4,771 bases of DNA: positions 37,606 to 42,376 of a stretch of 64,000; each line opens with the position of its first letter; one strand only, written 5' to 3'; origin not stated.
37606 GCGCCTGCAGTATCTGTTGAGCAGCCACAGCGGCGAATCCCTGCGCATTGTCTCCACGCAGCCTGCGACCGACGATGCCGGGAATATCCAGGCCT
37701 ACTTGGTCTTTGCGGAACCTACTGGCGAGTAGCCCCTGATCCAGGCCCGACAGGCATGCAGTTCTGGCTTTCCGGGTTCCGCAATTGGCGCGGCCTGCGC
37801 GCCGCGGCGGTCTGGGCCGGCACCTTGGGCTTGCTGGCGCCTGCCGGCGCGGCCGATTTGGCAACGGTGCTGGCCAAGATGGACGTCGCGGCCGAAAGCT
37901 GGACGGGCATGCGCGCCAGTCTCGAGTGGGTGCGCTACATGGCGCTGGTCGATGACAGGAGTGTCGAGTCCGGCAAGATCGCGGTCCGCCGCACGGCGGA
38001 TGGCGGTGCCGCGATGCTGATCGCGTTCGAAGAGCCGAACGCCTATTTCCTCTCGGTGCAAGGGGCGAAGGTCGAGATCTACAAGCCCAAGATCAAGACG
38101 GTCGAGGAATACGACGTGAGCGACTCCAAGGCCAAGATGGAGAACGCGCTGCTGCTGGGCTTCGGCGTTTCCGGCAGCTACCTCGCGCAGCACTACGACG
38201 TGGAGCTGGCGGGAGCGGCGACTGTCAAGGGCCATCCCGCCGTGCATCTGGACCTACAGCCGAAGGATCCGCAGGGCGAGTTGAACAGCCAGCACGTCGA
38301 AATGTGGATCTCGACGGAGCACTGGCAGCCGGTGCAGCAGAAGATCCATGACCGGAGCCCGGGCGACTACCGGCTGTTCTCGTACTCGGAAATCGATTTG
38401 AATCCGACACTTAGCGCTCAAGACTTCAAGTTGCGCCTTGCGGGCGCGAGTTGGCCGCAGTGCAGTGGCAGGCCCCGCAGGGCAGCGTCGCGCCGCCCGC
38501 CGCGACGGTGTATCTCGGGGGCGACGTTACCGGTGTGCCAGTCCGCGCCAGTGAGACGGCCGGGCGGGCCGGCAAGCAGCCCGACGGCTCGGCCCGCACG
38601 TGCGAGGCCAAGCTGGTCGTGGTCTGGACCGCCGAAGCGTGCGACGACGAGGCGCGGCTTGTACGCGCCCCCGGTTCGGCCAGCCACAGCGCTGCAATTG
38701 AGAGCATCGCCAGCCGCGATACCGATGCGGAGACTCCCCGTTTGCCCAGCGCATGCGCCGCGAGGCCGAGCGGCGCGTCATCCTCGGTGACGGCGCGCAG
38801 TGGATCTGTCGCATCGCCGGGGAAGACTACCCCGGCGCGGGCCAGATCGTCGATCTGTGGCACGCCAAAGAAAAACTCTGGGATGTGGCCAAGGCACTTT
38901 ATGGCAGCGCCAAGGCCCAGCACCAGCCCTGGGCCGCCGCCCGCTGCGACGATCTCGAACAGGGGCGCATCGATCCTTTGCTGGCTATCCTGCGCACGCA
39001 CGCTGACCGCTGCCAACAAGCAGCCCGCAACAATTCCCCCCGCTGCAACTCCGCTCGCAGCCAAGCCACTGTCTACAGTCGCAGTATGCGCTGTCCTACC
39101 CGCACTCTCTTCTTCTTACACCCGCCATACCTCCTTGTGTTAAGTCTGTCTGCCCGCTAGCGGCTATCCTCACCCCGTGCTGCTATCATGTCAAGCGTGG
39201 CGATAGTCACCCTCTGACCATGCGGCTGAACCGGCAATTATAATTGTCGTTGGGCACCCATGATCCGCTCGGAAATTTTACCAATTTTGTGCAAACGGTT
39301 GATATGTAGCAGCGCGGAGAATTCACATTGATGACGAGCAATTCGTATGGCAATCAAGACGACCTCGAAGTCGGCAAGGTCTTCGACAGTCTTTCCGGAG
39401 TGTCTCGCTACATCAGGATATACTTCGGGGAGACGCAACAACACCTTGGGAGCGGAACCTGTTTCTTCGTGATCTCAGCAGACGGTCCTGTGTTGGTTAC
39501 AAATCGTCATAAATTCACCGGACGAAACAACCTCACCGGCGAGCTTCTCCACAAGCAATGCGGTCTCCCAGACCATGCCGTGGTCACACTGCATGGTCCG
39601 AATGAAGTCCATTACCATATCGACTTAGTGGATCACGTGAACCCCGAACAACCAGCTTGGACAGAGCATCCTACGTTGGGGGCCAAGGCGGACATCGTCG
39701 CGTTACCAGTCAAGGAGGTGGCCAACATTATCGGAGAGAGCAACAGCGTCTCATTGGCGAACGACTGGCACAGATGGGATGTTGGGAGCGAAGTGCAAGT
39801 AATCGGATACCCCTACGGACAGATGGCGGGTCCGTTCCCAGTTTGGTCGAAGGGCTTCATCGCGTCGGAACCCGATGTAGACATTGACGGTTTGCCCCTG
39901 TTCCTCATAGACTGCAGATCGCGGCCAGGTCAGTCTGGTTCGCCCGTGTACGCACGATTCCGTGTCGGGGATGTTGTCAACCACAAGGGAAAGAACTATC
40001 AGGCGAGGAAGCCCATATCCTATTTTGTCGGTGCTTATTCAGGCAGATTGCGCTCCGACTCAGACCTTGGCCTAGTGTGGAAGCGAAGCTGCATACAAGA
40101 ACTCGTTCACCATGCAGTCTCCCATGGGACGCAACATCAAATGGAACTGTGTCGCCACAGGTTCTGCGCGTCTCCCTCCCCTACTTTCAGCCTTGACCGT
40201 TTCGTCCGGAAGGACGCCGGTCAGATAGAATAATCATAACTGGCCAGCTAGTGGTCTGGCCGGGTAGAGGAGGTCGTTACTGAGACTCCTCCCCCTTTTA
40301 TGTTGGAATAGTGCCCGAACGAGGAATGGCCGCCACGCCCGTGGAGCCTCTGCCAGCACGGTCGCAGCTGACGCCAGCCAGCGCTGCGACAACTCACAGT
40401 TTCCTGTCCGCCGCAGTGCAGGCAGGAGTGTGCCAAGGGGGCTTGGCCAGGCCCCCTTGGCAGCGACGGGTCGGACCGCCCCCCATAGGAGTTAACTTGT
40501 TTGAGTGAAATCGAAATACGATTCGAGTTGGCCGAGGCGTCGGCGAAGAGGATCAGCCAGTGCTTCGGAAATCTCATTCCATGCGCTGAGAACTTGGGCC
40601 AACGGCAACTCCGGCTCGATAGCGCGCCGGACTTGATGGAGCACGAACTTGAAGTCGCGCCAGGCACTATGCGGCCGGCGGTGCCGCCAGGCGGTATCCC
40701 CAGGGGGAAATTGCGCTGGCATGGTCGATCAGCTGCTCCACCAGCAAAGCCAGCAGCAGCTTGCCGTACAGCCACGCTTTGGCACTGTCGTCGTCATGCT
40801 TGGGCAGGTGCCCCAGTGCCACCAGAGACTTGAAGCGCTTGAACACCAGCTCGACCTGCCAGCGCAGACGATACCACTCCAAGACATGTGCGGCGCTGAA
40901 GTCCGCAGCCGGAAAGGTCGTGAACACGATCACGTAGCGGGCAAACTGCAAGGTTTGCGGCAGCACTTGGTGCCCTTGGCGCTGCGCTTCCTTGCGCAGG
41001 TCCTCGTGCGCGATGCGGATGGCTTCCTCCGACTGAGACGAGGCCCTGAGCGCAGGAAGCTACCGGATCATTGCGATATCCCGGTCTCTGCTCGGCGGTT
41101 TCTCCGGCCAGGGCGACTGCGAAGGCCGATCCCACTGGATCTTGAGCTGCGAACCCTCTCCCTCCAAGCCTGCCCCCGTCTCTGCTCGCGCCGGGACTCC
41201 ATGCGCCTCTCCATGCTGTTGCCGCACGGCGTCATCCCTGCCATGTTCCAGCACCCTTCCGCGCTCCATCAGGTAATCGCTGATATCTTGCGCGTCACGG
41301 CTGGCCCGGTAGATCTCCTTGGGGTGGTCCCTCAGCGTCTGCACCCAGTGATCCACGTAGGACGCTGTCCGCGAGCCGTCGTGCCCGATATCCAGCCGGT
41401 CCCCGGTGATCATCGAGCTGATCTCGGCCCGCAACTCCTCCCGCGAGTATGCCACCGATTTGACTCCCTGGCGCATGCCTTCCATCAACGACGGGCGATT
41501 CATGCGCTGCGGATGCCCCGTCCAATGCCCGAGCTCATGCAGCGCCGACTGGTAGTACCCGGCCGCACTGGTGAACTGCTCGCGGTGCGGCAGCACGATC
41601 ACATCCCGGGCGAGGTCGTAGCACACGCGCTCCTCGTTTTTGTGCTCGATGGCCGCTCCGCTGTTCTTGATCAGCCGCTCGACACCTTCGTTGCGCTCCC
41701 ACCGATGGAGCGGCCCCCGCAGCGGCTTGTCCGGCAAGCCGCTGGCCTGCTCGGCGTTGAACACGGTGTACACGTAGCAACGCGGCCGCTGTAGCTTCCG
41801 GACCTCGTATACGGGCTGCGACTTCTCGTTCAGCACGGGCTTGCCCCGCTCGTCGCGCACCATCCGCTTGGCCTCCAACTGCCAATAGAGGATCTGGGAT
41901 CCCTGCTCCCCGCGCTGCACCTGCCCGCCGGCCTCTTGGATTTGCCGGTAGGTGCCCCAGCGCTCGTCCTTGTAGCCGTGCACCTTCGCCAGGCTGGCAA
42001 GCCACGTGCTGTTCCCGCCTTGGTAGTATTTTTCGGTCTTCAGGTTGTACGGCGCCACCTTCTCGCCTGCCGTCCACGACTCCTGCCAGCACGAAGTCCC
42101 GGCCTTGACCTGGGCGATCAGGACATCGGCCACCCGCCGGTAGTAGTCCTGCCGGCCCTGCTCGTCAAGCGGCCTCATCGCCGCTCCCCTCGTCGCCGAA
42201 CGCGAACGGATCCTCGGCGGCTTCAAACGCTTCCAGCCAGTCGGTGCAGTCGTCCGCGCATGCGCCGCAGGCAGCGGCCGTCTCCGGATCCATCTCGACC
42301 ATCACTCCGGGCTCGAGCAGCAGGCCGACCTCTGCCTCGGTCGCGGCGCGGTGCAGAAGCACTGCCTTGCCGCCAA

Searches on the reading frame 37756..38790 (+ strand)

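Call 8: search_protein_families(library=pfam, proteins=[window:37756-38790:+], max_evalue=0.001)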
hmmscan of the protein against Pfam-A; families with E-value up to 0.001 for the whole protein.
window:37756-38790:+ (344 aa): 1 family
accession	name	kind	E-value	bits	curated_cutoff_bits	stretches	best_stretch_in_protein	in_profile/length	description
PF17131.11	LolA_like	-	7e-08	32.8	30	1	87-213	5-136/184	Outer membrane lipoprotein-sorting protein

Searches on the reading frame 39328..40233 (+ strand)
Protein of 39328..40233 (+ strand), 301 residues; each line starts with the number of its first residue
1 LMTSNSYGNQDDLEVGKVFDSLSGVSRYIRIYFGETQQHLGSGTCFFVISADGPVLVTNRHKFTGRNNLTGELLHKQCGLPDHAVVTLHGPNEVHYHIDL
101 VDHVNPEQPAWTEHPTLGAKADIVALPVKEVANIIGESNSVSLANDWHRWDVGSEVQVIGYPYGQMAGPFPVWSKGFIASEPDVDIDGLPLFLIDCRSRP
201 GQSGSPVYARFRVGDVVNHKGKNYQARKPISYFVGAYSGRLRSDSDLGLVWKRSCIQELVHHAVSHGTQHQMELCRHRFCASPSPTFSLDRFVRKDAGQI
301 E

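Call 8: search_protein_families(library=pfam, proteins=[window:39328-40233:+], max_evalue=0.001)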
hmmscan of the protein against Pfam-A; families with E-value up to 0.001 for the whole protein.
window:39328-40233:+ (301 aa): 1 family
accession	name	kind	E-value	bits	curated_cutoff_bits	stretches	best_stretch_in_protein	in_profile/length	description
PF13365.12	Trypsin_2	-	6.3e-08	33.9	27.6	1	43-209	1-136/144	Trypsin-like peptidase domain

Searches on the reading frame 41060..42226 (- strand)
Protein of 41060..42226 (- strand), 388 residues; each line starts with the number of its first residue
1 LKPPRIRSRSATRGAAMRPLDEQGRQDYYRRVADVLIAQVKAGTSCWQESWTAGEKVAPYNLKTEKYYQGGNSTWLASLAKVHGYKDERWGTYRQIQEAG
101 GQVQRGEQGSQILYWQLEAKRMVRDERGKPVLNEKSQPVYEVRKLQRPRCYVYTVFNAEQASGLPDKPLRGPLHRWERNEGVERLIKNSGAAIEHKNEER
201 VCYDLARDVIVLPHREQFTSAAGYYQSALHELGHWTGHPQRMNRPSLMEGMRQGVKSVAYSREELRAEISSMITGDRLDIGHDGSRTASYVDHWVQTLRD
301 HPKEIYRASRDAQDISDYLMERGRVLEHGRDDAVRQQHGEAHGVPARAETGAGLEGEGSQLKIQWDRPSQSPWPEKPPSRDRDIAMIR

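Call 5: search_protein_families(library=pfam, proteins=[window:41060-42226:-], max_evalue=0.01)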
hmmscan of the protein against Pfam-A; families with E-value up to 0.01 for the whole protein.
window:41060-42226:- (388 aa): 3 families
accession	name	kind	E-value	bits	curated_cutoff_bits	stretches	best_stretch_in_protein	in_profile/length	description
PF18818.7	MPTase-PolyVal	-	1e-35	123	27.5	1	182-310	3-125/126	Zincin-like metallopeptidase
PF08401.16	ArdcN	-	2e-26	93.1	22.6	1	26-156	1-123/123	N-terminal domain of anti-restriction factor ArdC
PF04315.17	EpmC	-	0.0055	16.9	23.8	1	217-236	34-53/162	Elongation factor P hydroxylase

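Call 21: search_protein_families(library=padloc, proteins=[window:41060-42226:-], max_evalue=0.01)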
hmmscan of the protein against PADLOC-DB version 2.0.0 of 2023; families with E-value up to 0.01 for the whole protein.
window:41060-42226:- (388 aa): 0 families
